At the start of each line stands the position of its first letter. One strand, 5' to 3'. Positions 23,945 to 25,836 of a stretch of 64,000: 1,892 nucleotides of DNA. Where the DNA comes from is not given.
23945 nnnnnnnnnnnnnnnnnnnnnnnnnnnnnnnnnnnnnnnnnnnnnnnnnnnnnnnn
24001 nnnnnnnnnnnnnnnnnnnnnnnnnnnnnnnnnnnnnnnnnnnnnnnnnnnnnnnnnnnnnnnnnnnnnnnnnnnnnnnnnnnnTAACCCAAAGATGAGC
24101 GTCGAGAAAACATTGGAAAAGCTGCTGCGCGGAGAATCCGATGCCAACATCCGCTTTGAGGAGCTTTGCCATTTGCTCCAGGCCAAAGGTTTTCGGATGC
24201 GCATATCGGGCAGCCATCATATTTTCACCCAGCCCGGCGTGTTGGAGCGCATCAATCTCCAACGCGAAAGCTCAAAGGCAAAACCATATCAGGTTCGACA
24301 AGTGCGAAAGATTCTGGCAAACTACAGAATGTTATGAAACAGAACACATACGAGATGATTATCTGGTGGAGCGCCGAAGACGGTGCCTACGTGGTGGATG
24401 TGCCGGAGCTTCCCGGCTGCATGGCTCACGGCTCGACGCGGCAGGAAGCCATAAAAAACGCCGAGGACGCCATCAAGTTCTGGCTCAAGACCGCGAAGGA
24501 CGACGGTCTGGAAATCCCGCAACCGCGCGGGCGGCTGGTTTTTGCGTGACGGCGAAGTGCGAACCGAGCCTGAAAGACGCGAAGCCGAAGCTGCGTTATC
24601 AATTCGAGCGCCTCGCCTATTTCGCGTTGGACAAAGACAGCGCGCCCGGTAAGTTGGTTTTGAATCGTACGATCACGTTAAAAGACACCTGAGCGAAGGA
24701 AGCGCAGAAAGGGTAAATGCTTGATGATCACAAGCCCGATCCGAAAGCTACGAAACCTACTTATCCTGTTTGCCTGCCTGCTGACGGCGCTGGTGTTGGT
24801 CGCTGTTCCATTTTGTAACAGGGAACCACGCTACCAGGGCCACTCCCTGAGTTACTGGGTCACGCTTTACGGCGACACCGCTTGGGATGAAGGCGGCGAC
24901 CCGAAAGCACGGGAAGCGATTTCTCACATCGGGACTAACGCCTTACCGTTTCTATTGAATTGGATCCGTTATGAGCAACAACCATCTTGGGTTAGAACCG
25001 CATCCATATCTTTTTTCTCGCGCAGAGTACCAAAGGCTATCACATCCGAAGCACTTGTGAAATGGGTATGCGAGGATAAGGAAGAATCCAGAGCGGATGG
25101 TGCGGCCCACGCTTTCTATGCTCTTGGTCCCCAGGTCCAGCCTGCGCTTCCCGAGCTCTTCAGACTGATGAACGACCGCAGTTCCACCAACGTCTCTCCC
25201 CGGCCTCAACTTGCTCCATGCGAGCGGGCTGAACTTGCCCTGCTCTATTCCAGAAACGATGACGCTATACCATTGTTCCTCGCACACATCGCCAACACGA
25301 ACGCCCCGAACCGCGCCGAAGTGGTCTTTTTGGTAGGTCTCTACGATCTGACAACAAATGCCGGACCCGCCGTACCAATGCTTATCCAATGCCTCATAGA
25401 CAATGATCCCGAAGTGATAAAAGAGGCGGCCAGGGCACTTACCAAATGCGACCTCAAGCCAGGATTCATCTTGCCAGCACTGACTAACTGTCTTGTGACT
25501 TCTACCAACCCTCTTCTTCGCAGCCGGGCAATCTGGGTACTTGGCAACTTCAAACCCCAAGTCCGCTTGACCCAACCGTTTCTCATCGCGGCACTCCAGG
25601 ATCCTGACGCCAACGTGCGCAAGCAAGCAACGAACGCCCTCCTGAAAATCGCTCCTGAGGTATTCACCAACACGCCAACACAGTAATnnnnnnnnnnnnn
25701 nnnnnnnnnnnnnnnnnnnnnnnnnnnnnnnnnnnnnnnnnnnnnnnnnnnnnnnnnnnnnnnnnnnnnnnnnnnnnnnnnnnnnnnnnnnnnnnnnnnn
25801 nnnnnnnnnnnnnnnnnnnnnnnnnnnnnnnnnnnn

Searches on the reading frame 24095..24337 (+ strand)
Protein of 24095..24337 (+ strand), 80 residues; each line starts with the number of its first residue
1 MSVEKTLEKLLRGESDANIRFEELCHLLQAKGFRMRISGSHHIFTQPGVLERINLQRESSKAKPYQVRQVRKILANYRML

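Call 13: search_protein_families(library=pfam, proteins=[window:24095-24337:+], max_evalue=0.01)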
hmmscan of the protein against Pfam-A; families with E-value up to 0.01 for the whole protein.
window:24095-24337:+ (80 aa): 1 family
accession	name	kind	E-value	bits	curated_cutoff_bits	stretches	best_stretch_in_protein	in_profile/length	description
PF07927.17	HicA_toxin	-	4.1e-06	27.2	27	1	22-72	2-54/58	HicA toxin of bacterial toxin-antitoxin,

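Call 52: find_homologous_proteins(query=window:24095-24337:+, max_evalue=0.00001)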
Query window:24095-24337:+ (80 aa): 1754 proteins with E <= 0.00001 among 1780 candidates; the best 120 are listed.
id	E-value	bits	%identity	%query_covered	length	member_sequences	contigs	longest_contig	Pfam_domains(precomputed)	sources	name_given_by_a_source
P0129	6.8e-42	158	95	100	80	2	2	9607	-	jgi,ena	-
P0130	2.0e-41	156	91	100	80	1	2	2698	PF07927.18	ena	-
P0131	3.8e-41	155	91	100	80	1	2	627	-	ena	-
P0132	3.9e-41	155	90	100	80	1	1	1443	PF07927.18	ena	-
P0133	7.0e-41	154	90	100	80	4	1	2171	PF07927.18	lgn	-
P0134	7.4e-41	154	90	100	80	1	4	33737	PF07927.18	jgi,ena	jgi:predicted RNA binding protein YcfA (HicA-like mRNA interferase family)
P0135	1.0e-40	154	91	100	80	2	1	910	PF07927.18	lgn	-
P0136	1.4e-40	153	89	100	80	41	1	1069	PF07927.18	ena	-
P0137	1.5e-40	153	89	100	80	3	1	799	PF07927.18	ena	-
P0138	1.9e-40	153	88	100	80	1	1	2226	PF07927.18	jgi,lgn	jgi:predicted RNA binding protein YcfA (HicA-like mRNA interferase family)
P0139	2.0e-40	153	89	100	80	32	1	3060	-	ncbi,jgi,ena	jgi:predicted RNA binding protein YcfA (HicA-like mRNA interferase family)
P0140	2.1e-40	153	89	100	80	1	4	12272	PF07927.18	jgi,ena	-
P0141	2.7e-40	153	90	100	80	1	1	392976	PF07927.18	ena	-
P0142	2.8e-40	152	90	100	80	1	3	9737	-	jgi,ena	jgi:hypothetical protein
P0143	2.9e-40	152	89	100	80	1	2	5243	-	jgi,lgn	-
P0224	9.7e-39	148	85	100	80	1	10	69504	PF07927.18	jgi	jgi:predicted RNA binding protein YcfA (HicA-like mRNA interferase family)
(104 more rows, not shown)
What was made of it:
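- The hicA family is very abundant, with 1754 clusters at E<=1e-5 and at least 83% identity among the 120 listed (call 52).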

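Call 53: find_encoding_contigs(protein=P0129, flank=4000, max_places=3)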
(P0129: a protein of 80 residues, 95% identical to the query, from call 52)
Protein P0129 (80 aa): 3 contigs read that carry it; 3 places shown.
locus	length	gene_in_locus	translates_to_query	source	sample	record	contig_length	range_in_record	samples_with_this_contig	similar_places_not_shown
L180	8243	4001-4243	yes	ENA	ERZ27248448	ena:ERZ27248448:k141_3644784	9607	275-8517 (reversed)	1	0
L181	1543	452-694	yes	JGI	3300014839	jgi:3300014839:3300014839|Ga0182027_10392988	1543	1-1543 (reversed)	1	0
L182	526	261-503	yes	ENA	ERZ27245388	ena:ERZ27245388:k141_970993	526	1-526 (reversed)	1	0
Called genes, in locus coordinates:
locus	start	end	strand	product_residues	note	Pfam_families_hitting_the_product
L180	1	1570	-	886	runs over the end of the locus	?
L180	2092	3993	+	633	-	PF00749:tRNA-synt_1c, PF03950:tRNA-synt_1c_C, PF20974:tRNA-synt_1c_C2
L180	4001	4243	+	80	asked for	-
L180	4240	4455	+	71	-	PF21748:UPF0150 (weak), PF15919:HicB_lk_antitox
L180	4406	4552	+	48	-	-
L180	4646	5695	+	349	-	-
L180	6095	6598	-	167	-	PF00072:Response_reg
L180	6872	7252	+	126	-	PF04993:TfoX_N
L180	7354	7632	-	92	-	PF06865:Ppnp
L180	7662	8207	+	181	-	-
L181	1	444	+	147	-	?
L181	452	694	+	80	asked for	-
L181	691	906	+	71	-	PF21748:UPF0150 (weak), PF15919:HicB_lk_antitox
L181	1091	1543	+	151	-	?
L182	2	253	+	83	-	?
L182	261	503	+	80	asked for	-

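Call 54: find_encoding_contigs(protein=P0134, flank=4000, max_places=4)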
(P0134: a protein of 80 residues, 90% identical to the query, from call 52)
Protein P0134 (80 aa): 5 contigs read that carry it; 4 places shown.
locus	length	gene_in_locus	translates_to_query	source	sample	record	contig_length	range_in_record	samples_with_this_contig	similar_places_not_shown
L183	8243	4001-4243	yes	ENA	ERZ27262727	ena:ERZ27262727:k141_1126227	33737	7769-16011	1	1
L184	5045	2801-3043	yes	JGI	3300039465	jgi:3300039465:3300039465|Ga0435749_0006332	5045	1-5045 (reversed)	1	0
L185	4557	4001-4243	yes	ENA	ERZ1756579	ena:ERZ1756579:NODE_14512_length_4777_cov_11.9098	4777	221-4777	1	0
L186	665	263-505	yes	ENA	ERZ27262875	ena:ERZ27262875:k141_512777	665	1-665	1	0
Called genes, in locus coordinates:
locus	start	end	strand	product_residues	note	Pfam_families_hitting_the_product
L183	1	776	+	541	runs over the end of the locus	PF04542:Sigma70_r2, PF08281:Sigma70_r4_2, PF04545:Sigma70_r4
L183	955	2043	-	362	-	PF13439:Glyco_transf_4, PF13692:Glyco_trans_1_4, PF00534:Glycos_transf_1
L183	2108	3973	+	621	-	PF00920:ILVD_EDD_N, PF24877:ILV_EDD_C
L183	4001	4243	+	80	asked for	PF07927:HicA_toxin (weak)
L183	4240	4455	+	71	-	PF21748:UPF0150 (weak), PF15919:HicB_lk_antitox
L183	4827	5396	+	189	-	-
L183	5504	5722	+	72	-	-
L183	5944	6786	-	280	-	-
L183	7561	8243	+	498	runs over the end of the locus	PF02927:CelD_N, PF00759:Glyco_hydro_9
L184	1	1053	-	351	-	?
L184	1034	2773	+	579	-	PF00920:ILVD_EDD_N, PF24877:ILV_EDD_C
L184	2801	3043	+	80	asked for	PF07927:HicA_toxin (weak)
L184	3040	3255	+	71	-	PF21748:UPF0150 (weak), PF15919:HicB_lk_antitox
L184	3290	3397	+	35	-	-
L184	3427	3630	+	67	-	PF18993:Rv0078B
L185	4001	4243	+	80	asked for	PF07927:HicA_toxin (weak)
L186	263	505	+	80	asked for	PF07927:HicA_toxin (weak)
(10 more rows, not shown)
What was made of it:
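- On Integron cassette array: In L183 the array is preceded by ilvD (call 54).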

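Call 66: find_related_loci(query=window:24095-24337:+, collection=viral_contigs, flank=3000)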
Query window:24095-24337:+ (80 aa) in viral_contigs; peptide patterns used: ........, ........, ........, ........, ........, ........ (x = any residue, [..] = any of these).
14 stretches matched a pattern, but none encodes a relative of the query by tblastn (E <= 1e-3).
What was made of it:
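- Tried and rejected: None found (call 66).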

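Call 67: find_encoding_contigs(protein=P0224, flank=3500, max_places=10)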
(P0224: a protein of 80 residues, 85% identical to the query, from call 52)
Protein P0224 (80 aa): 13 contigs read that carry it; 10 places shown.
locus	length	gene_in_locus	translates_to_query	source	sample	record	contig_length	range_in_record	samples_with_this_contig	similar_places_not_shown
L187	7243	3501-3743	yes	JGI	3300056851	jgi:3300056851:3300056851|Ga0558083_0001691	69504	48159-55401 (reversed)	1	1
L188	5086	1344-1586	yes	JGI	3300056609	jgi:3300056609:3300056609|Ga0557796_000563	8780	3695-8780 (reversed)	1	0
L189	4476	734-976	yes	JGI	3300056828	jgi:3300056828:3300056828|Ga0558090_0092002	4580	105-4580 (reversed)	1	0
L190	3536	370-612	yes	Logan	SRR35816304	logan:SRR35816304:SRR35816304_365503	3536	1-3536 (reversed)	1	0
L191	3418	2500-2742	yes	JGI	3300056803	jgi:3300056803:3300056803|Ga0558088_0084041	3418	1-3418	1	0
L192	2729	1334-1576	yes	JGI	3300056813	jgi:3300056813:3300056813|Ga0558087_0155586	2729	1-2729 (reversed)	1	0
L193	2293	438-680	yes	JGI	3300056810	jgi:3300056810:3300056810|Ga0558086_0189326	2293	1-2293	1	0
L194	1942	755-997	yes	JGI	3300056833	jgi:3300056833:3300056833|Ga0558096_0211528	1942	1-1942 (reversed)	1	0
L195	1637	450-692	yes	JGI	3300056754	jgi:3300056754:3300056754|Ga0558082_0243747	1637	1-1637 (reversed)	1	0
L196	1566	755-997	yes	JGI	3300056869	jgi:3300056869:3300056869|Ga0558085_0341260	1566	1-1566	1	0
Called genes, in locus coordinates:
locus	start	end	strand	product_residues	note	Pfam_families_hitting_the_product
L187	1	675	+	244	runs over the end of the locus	PF06439:3keto-disac_hyd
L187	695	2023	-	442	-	PF01743:PolyA_pol, PF12627:PolyA_pol_RNAbd, PF01966:HD, PF13735:tRNA_NucTran2_2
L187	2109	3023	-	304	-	PF01261:AP_endonuc_2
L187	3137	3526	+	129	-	-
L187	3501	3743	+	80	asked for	PF07927:HicA_toxin (weak)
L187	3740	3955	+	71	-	PF15919:HicB_lk_antitox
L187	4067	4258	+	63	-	-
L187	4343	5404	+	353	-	PF01817:CM_2, PF00800:PDT, PF01842:ACT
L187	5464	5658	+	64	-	-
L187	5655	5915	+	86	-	-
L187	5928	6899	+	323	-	PF01380:SIS, PF00571:CBS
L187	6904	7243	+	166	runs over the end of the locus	PF13671:AAA_33, PF01202:SKI (weak)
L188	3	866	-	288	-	?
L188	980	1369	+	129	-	-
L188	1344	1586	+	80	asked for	PF07927:HicA_toxin (weak)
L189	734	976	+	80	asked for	PF07927:HicA_toxin (weak)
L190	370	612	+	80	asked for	PF07927:HicA_toxin (weak)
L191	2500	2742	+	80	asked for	PF07927:HicA_toxin (weak)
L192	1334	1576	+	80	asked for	PF07927:HicA_toxin (weak)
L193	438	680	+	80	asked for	PF07927:HicA_toxin (weak)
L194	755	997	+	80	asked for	PF07927:HicA_toxin (weak)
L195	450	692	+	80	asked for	PF07927:HicA_toxin (weak)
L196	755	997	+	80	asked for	PF07927:HicA_toxin (weak)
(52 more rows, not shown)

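Call 71: search_protein_families(library=pfam, proteins=[L183:4627-4827:+, L183:4827-5393:+, L183:5504-5719:+], max_evalue=0.1)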
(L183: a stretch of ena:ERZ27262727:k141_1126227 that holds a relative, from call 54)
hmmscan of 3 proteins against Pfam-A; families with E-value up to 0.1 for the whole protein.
L183:4627-4827:+ (67 aa): 1 family
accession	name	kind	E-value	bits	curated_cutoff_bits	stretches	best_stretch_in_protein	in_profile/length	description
PF18993.5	Rv0078B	-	5.5e-09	36.4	27.1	1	16-62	2-48/63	Rv0078B-related antitoxin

L183:4827-5393:+ (189 aa): 0 families

L183:5504-5719:+ (72 aa): 0 families

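Call 72: search_protein_families(library=ncbifam, proteins=[L183:4627-4827:+, L183:4827-5393:+, L183:5504-5719:+, window:24095-24334:+], max_evalue=0.1)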
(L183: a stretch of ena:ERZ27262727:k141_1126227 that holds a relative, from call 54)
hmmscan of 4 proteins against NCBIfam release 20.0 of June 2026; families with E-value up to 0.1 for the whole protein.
L183:4627-4827:+ (67 aa): 0 families

L183:4827-5393:+ (189 aa): 0 families

L183:5504-5719:+ (72 aa): 0 families

window:24095-24334:+ (80 aa): 0 families

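Call 81: search_protein_families(library=padloc, proteins=[L183:4627-4827:+, L183:4827-5393:+, L183:5504-5719:+, window:24095-24334:+], max_evalue=0.01)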
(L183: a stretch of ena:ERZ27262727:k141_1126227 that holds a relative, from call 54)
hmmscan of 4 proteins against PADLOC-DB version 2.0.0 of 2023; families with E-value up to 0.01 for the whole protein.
L183:4627-4827:+ (67 aa): 0 families

L183:4827-5393:+ (189 aa): 0 families

L183:5504-5719:+ (72 aa): 0 families

window:24095-24334:+ (80 aa): 0 families

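Call 82: search_solved_structures(query=L183:4827-5393:+, max_evalue=0.01)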
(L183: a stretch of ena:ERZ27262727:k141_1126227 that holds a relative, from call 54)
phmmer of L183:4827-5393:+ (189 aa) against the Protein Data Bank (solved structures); distinct sequences matched with E-value up to 0.01: 0.
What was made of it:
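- Tried and rejected: Pfam, NCBIfam, PADLOC and PDB gave no hits (calls 13, 71, 72, 81, 82).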

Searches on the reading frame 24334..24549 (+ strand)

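Call 13: search_protein_families(library=pfam, proteins=[window:24334-24549:+], max_evalue=0.01)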
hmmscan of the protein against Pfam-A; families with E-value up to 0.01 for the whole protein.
window:24334-24549:+ (71 aa): 2 families
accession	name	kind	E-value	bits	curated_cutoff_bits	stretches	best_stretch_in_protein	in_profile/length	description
PF15919.11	HicB_lk_antitox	-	9.7e-13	48.8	27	1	7-64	2-58/123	HicB_like antitoxin of bacterial toxin-antitoxin system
PF21748.3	UPF0150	-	6e-07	29.7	27.3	1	1-62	7-64/64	UPF0150-like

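Call 72: search_protein_families(library=ncbifam, proteins=[window:24334-24546:+], max_evalue=0.1)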
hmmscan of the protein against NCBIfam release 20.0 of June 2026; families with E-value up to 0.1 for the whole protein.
window:24334-24546:+ (71 aa): 0 families

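Call 81: search_protein_families(library=padloc, proteins=[window:24334-24546:+], max_evalue=0.01)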
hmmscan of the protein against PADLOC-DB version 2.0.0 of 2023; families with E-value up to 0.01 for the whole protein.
window:24334-24546:+ (71 aa): 0 families

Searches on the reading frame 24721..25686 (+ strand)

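Call 13: search_protein_families(library=pfam, proteins=[window:24721-25686:+], max_evalue=0.01)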
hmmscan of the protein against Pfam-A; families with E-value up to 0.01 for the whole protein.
window:24721-25686:+ (321 aa): 5 families
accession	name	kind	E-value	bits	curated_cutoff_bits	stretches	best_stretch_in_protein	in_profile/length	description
PF13646.12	HEAT_2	-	1.2e-17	64.4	27.7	2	251-311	1-59/88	HEAT repeats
PF02985.28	HEAT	-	2.8e-15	55.4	23.5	1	286-312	3-29/31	HEAT repeat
PF13513.12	HEAT_EZ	-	1.2e-11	45.3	27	0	230-277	1-55/55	HEAT-like repeat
PF00514.29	Arm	-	3.2e-10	40.1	20.6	1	217-241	13-37/41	Armadillo/beta-catenin-like repeat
PF12717.13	Cnd1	-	0.00014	22.4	26.4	0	279-310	17-48/162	non-SMC mitotic condensation complex subunit 1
